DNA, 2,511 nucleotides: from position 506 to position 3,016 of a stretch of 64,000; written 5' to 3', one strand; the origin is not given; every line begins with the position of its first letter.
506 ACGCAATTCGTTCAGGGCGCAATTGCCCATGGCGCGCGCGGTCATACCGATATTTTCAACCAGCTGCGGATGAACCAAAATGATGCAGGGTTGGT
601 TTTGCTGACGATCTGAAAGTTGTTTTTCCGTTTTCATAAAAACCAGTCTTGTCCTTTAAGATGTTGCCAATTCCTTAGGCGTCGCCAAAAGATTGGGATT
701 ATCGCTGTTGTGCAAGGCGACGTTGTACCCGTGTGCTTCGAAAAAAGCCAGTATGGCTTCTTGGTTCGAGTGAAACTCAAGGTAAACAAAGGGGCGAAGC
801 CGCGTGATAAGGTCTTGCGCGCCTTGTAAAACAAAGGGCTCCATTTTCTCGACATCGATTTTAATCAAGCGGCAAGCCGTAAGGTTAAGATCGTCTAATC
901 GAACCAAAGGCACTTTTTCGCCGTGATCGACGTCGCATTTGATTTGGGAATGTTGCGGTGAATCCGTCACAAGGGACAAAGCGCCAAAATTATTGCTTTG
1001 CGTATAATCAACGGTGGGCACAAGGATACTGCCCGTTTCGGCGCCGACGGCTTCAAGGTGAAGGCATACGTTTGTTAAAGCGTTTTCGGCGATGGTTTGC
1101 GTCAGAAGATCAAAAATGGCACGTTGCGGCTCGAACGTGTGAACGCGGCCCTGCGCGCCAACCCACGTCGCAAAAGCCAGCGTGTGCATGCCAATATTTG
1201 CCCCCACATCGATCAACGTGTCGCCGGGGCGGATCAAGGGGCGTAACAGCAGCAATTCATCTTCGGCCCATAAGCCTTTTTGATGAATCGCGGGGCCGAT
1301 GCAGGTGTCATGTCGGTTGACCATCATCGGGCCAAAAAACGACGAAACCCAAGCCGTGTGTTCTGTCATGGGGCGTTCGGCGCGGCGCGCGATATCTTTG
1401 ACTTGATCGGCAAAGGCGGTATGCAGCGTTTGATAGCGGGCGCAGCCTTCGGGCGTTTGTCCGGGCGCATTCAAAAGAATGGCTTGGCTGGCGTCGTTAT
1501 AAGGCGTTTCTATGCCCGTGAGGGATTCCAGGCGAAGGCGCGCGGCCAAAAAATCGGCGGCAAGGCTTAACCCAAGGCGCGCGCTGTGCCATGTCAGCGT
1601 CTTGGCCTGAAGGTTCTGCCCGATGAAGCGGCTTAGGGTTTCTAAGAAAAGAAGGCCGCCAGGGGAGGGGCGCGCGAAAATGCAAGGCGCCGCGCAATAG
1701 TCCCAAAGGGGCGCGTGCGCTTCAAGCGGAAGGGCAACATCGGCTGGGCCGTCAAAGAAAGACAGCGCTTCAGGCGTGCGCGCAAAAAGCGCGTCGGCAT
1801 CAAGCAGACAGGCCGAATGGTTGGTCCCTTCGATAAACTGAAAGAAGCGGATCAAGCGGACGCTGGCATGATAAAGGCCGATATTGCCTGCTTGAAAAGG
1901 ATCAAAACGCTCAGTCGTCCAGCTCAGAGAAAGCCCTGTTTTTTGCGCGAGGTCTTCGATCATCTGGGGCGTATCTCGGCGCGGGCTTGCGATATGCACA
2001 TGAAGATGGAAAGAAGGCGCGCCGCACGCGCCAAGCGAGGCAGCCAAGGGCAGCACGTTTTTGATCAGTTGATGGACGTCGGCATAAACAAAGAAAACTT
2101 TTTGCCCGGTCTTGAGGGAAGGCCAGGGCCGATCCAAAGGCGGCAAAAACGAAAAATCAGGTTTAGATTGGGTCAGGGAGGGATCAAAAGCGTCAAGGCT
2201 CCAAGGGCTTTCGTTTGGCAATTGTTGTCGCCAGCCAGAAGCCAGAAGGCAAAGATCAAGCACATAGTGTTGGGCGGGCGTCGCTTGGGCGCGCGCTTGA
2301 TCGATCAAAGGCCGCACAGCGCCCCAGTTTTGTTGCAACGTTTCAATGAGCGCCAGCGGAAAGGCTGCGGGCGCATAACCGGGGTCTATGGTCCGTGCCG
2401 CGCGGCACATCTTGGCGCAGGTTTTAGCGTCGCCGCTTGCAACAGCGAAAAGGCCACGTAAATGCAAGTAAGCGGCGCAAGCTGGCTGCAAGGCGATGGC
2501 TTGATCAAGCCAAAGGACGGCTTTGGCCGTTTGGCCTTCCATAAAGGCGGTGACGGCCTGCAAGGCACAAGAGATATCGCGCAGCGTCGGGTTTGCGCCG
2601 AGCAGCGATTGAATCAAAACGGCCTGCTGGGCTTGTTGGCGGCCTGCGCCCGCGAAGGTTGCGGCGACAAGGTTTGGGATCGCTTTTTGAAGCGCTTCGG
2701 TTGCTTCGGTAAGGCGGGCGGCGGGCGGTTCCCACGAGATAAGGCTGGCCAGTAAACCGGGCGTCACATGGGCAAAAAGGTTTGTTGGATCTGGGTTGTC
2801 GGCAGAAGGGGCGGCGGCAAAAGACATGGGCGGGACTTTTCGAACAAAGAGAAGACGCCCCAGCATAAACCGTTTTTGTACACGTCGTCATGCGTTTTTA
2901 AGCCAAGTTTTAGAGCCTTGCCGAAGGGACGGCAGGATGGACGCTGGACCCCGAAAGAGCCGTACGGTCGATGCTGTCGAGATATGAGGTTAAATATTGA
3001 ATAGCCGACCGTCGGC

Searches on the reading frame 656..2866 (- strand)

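Call 39: search_protein_families(library=pfam, proteins=[window:656-2866:-], max_evalue=0.00001)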
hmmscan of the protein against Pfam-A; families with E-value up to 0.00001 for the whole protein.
window:656-2866:- (736 aa): 1 family
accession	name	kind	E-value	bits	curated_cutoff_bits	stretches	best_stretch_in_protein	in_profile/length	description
PF05050.19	Methyltransf_21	-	3.2e-14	53.9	22.7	1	553-715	1-172/173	Methyltransferase FkbM domain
